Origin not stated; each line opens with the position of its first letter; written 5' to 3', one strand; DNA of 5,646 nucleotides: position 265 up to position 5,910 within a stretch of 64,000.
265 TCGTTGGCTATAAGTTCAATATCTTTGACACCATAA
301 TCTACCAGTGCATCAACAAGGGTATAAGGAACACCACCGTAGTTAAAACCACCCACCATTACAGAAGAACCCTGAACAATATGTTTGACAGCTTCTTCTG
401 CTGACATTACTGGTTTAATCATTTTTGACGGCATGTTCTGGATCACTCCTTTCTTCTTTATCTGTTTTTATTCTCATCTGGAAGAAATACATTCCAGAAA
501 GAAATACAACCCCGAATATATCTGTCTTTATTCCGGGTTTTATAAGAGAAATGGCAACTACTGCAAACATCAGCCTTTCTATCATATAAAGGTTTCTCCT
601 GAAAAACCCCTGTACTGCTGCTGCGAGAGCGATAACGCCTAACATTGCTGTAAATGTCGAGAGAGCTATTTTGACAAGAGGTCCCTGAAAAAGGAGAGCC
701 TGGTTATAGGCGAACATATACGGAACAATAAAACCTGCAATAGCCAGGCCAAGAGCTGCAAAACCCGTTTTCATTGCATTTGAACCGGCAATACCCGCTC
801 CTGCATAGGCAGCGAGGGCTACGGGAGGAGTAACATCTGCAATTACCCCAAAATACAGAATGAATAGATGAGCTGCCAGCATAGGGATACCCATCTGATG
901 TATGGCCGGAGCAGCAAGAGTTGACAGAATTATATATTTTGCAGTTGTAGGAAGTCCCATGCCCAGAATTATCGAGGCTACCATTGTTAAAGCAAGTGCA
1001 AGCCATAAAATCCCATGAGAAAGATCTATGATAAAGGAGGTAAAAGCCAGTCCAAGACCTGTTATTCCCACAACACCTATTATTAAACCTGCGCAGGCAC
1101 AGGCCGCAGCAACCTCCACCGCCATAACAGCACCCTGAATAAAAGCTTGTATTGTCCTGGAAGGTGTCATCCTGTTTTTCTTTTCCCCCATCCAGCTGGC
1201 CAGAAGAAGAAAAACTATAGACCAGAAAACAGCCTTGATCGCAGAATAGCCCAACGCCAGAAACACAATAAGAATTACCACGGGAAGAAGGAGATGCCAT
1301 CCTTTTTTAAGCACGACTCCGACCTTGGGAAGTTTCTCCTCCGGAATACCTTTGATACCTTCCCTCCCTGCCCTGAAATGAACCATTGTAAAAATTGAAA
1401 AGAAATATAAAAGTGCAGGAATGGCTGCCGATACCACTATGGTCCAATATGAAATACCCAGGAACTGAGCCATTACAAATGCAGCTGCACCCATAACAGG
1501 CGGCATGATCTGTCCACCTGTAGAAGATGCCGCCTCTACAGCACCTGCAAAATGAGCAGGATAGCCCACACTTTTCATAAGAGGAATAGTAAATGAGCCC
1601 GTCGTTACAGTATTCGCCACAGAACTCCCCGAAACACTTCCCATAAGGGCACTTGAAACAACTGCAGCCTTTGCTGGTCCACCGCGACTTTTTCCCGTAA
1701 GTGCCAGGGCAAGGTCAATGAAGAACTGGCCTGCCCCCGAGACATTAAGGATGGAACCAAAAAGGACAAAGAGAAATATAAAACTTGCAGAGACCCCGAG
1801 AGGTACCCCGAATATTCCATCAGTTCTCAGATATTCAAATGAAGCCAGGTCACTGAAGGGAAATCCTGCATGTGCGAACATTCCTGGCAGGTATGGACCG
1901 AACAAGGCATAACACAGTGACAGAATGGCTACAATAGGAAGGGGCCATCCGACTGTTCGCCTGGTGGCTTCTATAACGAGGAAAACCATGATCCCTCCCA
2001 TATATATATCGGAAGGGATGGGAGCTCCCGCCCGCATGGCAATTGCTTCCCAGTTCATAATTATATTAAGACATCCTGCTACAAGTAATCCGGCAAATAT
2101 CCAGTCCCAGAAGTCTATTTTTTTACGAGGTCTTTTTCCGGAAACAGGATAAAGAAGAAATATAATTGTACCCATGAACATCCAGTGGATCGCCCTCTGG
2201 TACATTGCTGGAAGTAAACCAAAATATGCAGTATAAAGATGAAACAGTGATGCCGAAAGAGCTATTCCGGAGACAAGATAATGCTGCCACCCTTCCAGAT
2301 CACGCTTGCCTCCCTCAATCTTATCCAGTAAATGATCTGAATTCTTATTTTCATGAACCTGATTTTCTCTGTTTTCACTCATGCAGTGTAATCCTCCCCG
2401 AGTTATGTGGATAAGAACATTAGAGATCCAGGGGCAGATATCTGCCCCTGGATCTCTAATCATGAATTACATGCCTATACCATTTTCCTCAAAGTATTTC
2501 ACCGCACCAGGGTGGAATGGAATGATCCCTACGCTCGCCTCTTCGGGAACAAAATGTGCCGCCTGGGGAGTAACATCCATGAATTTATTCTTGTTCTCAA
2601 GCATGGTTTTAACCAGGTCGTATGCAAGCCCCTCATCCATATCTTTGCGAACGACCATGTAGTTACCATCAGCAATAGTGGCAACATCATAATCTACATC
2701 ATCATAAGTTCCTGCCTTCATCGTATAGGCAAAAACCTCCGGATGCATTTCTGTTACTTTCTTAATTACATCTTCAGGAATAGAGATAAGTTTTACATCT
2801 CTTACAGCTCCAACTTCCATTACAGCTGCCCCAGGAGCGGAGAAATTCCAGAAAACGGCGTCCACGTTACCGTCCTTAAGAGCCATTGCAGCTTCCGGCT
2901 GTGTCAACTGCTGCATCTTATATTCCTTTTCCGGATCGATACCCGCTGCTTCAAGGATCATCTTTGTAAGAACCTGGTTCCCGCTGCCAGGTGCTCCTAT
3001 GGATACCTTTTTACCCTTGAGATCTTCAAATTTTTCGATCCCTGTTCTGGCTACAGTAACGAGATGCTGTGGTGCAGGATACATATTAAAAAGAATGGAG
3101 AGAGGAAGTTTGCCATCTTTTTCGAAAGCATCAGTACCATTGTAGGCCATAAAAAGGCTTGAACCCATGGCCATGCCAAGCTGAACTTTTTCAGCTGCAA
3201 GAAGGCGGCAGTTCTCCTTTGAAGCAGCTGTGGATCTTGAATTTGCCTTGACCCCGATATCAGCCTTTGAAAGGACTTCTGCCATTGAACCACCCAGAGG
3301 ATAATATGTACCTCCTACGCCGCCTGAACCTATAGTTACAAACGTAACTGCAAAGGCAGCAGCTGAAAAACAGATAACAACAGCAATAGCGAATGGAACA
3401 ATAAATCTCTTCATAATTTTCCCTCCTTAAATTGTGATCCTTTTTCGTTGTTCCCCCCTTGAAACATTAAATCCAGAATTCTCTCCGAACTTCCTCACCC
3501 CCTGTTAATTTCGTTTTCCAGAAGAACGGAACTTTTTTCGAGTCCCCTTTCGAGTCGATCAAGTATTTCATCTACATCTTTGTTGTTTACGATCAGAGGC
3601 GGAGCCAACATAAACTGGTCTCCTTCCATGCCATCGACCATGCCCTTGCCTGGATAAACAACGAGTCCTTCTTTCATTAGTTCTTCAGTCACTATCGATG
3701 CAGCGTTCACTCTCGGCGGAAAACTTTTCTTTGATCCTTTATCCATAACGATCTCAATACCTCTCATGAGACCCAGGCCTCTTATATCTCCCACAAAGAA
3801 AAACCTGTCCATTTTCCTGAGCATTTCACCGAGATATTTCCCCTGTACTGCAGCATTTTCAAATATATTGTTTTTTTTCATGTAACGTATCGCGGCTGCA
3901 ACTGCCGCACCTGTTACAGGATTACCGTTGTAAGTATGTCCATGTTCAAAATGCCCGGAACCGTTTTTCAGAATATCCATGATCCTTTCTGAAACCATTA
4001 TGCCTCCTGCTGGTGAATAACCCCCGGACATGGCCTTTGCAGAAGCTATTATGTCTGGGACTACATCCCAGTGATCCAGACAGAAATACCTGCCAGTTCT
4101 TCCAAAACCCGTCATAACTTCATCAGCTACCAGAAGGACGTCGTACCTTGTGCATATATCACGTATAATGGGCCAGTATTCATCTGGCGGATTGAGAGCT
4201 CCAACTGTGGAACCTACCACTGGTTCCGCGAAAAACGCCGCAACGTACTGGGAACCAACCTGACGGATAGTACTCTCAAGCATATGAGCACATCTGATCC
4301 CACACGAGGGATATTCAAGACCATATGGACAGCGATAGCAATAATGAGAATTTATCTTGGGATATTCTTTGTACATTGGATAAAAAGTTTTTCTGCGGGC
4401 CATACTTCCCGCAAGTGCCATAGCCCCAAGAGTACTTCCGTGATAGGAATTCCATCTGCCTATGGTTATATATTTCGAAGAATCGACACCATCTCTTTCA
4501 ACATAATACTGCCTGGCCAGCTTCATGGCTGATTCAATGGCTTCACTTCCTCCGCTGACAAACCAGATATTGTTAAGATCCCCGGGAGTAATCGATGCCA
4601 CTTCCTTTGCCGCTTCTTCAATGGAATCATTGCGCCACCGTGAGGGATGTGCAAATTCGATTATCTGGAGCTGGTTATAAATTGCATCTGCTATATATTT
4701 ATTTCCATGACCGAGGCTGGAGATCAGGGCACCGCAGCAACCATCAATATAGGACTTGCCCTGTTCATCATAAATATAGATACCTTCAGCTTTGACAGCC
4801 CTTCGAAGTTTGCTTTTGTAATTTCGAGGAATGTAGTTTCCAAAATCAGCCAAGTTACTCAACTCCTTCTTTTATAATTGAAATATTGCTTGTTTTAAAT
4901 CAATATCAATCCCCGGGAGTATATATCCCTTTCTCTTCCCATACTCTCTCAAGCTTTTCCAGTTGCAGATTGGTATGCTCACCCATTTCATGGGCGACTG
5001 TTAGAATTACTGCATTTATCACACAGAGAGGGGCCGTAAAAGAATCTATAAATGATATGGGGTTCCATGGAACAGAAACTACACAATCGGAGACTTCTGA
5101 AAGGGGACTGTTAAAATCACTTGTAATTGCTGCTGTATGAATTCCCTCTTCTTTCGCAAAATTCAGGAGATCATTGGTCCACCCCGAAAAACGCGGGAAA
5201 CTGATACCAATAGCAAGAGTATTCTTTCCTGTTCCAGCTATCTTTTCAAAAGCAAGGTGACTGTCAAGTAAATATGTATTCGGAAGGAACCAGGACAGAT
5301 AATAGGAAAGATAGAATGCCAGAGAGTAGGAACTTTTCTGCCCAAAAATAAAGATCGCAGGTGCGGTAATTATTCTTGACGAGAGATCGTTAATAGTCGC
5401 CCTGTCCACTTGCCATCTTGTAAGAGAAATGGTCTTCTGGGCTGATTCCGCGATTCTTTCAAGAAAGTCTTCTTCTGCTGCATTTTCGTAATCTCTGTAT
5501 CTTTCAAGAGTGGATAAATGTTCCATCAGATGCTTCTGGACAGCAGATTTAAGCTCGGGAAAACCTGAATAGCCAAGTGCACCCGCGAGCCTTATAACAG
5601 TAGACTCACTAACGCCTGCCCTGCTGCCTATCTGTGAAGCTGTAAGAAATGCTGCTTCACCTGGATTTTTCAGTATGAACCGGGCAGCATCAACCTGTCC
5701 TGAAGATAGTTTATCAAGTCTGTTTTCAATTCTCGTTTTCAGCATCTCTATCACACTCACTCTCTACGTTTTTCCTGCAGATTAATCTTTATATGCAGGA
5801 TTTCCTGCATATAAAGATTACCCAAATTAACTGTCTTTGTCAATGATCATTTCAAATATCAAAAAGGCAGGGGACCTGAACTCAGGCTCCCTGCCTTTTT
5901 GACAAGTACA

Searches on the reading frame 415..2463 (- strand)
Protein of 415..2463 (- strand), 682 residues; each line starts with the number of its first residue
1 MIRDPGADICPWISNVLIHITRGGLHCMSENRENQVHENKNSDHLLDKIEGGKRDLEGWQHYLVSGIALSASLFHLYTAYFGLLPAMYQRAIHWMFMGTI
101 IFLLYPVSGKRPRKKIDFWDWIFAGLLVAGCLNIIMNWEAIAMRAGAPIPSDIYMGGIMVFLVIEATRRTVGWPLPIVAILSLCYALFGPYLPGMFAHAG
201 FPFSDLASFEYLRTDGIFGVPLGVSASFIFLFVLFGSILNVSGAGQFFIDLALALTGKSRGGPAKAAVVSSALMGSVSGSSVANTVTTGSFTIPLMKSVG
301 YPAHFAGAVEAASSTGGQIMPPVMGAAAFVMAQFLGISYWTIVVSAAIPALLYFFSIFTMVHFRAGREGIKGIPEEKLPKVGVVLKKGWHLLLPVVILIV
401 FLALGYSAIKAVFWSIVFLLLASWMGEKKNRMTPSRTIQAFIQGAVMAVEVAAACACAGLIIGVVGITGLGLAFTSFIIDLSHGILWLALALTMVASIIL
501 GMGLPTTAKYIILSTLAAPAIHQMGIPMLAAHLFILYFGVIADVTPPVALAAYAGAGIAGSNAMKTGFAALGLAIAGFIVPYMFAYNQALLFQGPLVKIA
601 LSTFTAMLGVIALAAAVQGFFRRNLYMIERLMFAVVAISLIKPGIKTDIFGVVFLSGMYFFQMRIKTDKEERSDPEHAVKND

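Call 62: search_protein_families(library=pfam, proteins=[window:415-2463:-], max_evalue=0.0001)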
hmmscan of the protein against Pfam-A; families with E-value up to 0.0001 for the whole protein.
window:415-2463:- (682 aa): 2 families
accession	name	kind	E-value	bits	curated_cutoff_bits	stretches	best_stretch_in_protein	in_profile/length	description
PF06808.19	DctM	-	1.1e-98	331.2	23.8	1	158-593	1-407/413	Tripartite ATP-independent periplasmic transporter, DctM component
PF11874.13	DUF3394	-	1.9e-05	24.8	28.2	1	603-646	5-48/181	Domain of unknown function (DUF3394)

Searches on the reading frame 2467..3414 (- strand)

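Call 62: search_protein_families(library=pfam, proteins=[window:2467-3414:-], max_evalue=0.0001)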
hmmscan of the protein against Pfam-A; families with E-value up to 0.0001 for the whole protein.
window:2467-3414:- (315 aa): 4 families
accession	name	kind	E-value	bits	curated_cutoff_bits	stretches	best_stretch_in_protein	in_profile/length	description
PF16868.10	NMT1_3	-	1e-77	262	27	1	28-312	1-289/289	NMT1-like family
PF09084.16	NMT1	-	2.8e-10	40.9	20.5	1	65-191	31-151/216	NMT1/THI5 like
PF13379.11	NMT1_2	-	1.7e-09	38.3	24.7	1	51-187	31-176/252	NMT1-like family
PF12974.12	Phosphonate-bd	-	1.7e-07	31.3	27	1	97-190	65-163/242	ABC transporter, phosphonate, periplasmic substrate-binding protein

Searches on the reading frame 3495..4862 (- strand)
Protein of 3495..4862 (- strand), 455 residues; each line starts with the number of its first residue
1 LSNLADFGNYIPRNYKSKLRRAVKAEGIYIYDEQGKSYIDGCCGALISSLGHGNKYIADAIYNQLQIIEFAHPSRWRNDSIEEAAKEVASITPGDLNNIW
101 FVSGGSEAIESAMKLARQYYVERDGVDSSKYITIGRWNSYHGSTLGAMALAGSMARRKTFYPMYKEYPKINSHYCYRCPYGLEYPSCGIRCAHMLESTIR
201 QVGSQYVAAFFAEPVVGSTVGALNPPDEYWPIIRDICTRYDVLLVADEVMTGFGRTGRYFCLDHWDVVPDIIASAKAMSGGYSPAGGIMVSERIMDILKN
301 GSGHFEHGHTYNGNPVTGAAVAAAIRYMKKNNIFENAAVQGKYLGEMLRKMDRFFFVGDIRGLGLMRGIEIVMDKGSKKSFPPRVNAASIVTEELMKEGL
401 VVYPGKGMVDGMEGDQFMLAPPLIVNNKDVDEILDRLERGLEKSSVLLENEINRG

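Call 62: search_protein_families(library=pfam, proteins=[window:3495-4862:-], max_evalue=0.0001)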
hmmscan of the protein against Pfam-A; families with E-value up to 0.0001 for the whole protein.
window:3495-4862:- (455 aa): 1 family
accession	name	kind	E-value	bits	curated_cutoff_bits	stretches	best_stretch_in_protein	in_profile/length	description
PF00202.27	Aminotran_3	-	4.2e-86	289.6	30.5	1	11-439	2-401/403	Aminotransferase class-III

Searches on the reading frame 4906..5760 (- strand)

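Call 62: search_protein_families(library=pfam, proteins=[window:4906-5760:-], max_evalue=0.0001)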
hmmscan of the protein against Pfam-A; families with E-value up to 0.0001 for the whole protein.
window:4906-5760:- (284 aa): 2 families
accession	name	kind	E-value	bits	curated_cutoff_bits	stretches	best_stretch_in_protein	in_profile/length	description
PF01418.23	HTH_6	-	1.4e-14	54.2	28.3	1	8-78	4-74/77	Helix-turn-helix domain, rpiR family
PF01380.27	SIS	-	1.3e-11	44.9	25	1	131-252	3-129/131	SIS domain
